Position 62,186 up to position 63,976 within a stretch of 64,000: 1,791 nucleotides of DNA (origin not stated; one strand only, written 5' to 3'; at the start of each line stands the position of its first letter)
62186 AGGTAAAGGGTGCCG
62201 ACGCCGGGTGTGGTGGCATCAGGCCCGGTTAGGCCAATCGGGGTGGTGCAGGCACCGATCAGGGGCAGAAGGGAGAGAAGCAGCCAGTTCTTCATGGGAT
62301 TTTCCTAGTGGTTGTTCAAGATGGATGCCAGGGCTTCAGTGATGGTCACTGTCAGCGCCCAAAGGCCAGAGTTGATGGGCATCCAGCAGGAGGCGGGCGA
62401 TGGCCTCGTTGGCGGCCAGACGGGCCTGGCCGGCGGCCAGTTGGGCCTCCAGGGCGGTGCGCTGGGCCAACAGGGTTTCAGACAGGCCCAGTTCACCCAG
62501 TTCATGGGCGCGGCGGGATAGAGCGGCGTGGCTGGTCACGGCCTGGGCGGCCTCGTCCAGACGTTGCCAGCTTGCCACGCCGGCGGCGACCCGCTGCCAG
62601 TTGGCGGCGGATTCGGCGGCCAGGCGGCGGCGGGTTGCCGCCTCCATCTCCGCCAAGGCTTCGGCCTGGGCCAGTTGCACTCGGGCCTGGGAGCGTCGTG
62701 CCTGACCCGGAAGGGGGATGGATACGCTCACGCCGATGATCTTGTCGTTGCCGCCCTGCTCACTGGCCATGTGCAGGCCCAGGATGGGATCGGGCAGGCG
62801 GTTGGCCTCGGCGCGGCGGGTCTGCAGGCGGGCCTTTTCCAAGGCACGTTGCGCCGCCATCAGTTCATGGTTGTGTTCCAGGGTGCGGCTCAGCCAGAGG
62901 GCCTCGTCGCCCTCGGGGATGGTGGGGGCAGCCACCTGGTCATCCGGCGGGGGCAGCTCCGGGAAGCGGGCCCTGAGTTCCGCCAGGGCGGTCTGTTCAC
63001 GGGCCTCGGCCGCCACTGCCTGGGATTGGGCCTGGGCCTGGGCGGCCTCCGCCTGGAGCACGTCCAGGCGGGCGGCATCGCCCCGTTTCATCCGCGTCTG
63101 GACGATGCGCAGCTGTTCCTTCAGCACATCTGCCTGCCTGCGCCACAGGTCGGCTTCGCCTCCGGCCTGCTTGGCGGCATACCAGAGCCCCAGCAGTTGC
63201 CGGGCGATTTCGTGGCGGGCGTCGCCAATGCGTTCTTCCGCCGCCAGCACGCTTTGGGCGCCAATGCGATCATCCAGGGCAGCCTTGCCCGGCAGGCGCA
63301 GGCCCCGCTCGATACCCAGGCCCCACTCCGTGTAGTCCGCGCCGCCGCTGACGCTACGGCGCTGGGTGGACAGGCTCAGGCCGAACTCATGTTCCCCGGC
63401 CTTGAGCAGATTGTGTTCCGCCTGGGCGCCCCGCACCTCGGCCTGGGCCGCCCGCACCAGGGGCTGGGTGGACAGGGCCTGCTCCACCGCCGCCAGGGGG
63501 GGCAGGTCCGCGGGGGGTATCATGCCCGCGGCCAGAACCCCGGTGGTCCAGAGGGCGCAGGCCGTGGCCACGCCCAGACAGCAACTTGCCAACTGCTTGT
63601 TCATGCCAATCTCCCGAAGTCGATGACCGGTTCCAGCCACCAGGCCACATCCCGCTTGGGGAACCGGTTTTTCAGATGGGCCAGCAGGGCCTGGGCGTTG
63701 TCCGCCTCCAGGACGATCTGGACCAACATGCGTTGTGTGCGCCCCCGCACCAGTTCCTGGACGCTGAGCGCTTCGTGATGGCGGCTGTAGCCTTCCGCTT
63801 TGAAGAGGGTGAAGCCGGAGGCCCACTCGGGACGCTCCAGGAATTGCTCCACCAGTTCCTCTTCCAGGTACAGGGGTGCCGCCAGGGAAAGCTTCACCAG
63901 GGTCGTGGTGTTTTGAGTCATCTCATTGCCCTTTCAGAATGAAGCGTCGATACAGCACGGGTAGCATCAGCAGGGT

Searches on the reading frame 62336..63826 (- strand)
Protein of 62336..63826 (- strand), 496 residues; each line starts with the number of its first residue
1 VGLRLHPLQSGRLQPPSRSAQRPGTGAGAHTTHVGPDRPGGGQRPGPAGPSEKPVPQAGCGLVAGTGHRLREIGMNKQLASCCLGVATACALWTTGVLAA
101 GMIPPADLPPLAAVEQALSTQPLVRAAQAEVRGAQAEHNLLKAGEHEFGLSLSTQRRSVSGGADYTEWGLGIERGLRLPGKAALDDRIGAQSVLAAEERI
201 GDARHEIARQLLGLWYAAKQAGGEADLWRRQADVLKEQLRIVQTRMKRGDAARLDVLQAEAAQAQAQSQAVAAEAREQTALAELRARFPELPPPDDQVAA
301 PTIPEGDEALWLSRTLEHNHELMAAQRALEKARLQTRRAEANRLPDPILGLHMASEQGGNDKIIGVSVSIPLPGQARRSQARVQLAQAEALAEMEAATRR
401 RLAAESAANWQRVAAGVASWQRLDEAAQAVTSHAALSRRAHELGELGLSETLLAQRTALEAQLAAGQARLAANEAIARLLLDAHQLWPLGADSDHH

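Call 34: search_protein_families(library=pfam, proteins=[window:62336-63826:-], max_evalue=0.001)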
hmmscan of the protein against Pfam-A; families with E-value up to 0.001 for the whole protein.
window:62336-63826:- (496 aa): 1 family
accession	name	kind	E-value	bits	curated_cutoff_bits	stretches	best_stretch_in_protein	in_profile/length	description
PF02321.23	OEP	-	5.2e-27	95.3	22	2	112-286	3-184/187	Outer membrane efflux protein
